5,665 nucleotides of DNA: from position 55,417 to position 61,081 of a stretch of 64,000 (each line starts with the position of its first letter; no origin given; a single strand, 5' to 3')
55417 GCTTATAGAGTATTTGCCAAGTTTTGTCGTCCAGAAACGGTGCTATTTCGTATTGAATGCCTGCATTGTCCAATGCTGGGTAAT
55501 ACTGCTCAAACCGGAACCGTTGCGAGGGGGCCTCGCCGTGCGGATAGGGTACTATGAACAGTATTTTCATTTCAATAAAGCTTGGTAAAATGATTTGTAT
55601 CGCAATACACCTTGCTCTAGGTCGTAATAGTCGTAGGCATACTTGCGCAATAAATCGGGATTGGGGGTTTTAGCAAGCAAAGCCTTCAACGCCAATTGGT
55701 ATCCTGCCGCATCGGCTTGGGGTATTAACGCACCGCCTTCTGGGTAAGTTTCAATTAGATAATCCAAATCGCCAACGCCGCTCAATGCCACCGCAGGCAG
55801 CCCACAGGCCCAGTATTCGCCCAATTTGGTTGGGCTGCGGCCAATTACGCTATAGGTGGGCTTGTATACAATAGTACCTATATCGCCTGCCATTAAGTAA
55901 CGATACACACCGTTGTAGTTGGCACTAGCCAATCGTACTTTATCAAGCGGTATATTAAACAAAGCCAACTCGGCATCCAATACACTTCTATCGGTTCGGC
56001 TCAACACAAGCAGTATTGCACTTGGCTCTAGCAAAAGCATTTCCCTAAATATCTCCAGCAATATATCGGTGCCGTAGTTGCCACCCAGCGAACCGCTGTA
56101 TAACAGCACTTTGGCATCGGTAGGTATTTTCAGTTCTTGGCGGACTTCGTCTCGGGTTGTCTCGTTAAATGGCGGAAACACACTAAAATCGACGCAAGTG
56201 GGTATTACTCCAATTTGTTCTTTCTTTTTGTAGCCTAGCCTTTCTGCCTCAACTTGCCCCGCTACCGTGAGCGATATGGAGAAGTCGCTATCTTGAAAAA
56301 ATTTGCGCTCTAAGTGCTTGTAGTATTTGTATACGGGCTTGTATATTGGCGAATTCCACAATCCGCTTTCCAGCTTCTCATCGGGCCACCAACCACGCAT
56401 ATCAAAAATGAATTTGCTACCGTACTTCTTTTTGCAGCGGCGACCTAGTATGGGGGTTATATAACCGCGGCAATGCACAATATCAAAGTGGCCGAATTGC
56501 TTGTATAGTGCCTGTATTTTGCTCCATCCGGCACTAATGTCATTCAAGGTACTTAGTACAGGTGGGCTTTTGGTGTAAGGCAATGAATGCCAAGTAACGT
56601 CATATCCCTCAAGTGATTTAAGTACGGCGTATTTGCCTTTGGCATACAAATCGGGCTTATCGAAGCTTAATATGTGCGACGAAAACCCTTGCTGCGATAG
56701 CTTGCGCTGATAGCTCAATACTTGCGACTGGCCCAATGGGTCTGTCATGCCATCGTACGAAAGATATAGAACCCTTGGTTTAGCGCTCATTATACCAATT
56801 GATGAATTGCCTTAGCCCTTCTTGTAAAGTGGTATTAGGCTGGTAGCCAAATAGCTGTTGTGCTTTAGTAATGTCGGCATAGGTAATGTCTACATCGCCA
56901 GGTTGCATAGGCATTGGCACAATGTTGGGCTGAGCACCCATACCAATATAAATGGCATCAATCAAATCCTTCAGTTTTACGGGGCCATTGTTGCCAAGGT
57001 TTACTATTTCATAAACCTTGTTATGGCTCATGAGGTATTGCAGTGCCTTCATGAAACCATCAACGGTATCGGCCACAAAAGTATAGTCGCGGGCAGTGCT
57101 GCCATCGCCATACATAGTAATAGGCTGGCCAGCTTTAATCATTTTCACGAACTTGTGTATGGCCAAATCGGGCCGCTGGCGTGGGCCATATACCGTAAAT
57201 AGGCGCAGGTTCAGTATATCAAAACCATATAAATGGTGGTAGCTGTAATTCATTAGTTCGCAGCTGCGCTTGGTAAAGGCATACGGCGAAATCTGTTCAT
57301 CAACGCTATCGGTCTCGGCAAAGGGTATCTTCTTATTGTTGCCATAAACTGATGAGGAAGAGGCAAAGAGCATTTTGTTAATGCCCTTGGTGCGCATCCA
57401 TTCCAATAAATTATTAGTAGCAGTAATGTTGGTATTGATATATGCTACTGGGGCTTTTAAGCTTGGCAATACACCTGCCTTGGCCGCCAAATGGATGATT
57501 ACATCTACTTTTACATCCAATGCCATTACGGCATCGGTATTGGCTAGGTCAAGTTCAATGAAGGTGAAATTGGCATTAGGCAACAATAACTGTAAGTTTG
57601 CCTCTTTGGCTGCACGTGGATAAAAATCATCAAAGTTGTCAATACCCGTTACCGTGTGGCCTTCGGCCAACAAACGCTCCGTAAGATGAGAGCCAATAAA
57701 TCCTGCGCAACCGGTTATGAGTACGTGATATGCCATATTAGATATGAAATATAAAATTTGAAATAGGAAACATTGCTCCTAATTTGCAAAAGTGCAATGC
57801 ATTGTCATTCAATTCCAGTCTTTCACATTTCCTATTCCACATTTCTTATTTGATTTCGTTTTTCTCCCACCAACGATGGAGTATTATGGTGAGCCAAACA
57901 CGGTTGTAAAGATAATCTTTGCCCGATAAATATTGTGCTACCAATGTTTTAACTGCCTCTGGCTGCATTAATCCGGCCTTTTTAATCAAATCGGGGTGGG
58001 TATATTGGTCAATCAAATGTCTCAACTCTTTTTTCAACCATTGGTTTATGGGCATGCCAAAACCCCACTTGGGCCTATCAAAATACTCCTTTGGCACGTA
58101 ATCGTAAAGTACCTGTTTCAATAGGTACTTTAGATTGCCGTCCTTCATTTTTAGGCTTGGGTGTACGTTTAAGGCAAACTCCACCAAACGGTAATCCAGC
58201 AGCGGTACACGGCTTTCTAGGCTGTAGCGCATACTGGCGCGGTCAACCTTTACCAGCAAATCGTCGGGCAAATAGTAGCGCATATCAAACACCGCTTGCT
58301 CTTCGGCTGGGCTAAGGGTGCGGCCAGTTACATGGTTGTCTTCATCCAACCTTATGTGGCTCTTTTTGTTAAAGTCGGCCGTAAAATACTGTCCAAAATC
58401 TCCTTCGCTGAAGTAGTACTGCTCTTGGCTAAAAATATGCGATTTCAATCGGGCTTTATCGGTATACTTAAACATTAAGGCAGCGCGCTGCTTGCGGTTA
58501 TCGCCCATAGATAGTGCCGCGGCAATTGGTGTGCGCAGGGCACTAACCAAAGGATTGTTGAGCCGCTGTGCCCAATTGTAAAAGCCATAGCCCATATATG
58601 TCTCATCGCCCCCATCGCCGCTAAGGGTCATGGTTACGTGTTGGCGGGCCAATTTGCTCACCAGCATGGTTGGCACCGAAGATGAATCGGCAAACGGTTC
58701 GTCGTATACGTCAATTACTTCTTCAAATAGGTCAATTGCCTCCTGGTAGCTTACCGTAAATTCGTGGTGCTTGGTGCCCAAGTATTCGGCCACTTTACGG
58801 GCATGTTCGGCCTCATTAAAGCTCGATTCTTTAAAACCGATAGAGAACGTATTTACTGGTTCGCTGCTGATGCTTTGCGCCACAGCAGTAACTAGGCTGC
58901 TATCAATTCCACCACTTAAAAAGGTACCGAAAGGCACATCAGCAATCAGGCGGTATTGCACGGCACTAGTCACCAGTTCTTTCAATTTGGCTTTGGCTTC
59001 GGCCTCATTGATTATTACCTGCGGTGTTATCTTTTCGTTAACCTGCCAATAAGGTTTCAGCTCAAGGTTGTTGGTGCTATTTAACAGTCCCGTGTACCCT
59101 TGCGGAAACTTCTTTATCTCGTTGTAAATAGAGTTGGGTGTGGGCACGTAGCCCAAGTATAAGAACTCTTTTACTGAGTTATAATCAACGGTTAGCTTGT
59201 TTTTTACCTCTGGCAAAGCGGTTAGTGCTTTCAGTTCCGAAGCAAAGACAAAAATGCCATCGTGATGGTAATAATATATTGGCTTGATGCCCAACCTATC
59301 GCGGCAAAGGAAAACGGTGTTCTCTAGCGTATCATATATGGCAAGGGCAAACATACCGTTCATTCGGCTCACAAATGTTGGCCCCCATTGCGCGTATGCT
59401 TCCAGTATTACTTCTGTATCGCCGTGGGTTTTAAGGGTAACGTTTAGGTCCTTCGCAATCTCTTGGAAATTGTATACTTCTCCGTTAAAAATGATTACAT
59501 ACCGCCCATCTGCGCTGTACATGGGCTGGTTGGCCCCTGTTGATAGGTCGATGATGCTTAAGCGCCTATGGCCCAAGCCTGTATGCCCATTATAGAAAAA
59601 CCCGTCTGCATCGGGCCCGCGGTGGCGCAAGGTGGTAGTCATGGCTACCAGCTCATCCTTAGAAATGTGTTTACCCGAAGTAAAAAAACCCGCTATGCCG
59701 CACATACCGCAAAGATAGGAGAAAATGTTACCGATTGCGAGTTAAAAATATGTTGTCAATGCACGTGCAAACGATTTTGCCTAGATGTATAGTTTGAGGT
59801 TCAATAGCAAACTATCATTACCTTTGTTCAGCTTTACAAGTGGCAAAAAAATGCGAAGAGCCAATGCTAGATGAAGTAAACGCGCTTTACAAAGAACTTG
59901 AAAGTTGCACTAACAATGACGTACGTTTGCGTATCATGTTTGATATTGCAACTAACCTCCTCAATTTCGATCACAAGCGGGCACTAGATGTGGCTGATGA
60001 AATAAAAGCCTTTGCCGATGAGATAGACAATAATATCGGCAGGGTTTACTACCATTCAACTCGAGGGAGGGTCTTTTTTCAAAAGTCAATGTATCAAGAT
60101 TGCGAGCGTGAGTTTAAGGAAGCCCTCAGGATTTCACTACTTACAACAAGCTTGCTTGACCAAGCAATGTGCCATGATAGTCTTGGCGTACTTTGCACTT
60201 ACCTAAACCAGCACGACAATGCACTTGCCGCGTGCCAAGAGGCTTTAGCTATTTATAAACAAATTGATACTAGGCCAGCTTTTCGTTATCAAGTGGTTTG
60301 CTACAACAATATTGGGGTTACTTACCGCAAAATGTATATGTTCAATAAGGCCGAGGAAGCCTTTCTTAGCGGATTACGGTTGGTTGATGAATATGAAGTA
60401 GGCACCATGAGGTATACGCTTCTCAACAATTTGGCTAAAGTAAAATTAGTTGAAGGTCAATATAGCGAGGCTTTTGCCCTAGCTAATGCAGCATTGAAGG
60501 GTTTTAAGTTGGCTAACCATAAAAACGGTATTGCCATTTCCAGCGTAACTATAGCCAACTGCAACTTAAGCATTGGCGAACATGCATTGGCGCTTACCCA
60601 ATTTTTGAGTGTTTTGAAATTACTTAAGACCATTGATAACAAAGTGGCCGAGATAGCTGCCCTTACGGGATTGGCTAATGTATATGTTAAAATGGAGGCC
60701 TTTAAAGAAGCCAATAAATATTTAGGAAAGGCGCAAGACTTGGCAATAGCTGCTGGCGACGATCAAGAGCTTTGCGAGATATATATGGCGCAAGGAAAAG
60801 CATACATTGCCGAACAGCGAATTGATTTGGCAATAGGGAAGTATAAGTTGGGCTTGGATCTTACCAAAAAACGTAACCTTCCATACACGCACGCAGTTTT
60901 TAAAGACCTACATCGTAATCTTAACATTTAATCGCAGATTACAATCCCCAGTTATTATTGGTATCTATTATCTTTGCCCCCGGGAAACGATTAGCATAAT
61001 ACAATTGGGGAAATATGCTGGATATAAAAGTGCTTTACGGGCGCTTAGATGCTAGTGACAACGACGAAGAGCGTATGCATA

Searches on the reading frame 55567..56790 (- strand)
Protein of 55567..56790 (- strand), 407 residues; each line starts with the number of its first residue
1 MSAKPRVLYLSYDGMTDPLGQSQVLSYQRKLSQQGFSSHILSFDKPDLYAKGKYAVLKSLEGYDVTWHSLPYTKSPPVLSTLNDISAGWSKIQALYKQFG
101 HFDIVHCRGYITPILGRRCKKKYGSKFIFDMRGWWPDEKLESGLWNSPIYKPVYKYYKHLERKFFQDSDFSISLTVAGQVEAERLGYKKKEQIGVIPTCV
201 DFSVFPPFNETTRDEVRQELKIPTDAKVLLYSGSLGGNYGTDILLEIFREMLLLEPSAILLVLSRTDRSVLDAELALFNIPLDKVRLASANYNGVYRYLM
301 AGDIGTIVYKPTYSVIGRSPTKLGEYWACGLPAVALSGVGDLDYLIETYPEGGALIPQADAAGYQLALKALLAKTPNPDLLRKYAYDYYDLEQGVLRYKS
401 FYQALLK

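Call 18: search_protein_families(library=pfam, proteins=[window:55567-56790:-], max_evalue=0.0001)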
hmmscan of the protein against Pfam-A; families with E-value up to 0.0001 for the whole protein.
window:55567-56790:- (407 aa): 4 families
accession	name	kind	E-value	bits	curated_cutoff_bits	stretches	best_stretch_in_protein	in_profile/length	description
PF13439.12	Glyco_transf_4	-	3.1e-09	37.5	28.5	1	26-202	10-168/170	Glycosyltransferase Family 4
PF13579.12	Glyco_trans_4_4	-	5e-06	27.4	29.7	1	24-197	7-156/158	Glycosyl transferase 4-like domain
PF13692.12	Glyco_trans_1_4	-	9.3e-06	26.4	27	1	227-373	2-141/142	Glycosyl transferases group 1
PF00534.26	Glycos_transf_1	-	1.2e-05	25.3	26.4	1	213-386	2-170/172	Glycosyl transferases group 1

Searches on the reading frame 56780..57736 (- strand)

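Call 54: search_protein_families(library=pfam, proteins=[window:56780-57736:-], max_evalue=0.00001)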
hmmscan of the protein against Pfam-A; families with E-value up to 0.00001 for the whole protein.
window:56780-57736:- (318 aa): 7 families
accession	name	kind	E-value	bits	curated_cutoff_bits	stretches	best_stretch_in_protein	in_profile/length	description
PF16363.11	GDP_Man_Dehyd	-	4.5e-62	210.9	27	1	6-310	1-331/332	GDP-mannose 4,6 dehydratase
PF01370.27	Epimerase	-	8.2e-61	205.9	20.9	1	5-244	1-239/240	NAD dependent epimerase/dehydratase family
PF01073.25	3Beta_HSD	-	1e-18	67.8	22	1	6-242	1-239/280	3-beta hydroxysteroid dehydrogenase/isomerase family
PF04321.23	RmlD_sub_bind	-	3.1e-11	43.3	27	1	4-275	2-241/287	RmlD substrate binding domain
PF02719.21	Polysacc_synt_2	-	1.4e-09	38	20.2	1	5-233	1-218/293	Polysaccharide biosynthesis protein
PF07993.18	NAD_binding_4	-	1.6e-09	37.7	20.1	0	69-184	81-209/258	Male sterility protein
PF13460.12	NAD_binding_10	-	3.5e-07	30.7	27.2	1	9-157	1-125/184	NAD(P)H-binding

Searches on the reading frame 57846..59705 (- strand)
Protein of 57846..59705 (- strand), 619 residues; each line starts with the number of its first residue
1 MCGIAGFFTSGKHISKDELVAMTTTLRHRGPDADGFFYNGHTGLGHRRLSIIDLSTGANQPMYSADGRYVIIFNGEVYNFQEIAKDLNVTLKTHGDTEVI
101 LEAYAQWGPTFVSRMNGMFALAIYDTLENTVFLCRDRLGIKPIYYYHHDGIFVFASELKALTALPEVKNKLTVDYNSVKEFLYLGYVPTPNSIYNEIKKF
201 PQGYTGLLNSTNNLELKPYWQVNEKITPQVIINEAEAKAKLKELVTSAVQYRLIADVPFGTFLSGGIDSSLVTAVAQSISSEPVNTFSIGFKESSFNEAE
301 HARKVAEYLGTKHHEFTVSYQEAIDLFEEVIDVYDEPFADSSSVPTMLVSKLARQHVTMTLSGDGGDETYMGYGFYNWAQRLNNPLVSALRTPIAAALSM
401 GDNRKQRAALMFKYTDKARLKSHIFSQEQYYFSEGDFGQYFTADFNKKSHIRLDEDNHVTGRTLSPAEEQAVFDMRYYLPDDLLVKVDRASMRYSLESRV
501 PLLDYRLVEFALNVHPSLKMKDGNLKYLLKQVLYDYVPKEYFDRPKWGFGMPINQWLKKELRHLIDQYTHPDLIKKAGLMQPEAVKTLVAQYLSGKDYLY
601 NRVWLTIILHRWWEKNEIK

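Call 54: search_protein_families(library=pfam, proteins=[window:57846-59705:-], max_evalue=0.00001)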
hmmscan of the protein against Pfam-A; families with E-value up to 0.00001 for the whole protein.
window:57846-59705:- (619 aa): 4 families
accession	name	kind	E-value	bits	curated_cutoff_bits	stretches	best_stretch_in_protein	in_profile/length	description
PF00733.27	Asn_synthase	-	6.7e-99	332.3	21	1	240-612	1-352/354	Asparagine synthase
PF13537.11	GATase_7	-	1.6e-42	144.8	25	1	46-162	1-122/123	Glutamine amidotransferase domain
PF13522.11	GATase_6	-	8.3e-41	139.5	27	1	31-157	1-130/130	Glutamine amidotransferase domain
PF02540.23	NAD_synthase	-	3.6e-06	26.7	21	1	241-373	5-137/242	NAD synthase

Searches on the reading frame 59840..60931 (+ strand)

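Call 54: search_protein_families(library=pfam, proteins=[window:59840-60931:+], max_evalue=0.00001)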
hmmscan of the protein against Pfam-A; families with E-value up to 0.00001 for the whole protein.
window:59840-60931:+ (363 aa): 5 families
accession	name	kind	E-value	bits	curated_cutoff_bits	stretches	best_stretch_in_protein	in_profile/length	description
PF13424.12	TPR_12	-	9.2e-22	77.5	30.1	2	74-141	8-77/77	Tetratricopeptide repeat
PF07719.23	TPR_2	-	7.4e-17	60.5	27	0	111-140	3-32/34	Tetratricopeptide repeat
PF00515.34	TPR_1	-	8.2e-13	48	27.8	0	115-139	7-31/34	Tetratricopeptide repeat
PF13374.12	TPR_10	-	2e-08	34.4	27.5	0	113-141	6-34/42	Tetratricopeptide repeat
PF17874.7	TPR_MalT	-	2e-07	31.1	45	0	68-218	39-187/336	MalT-like TPR region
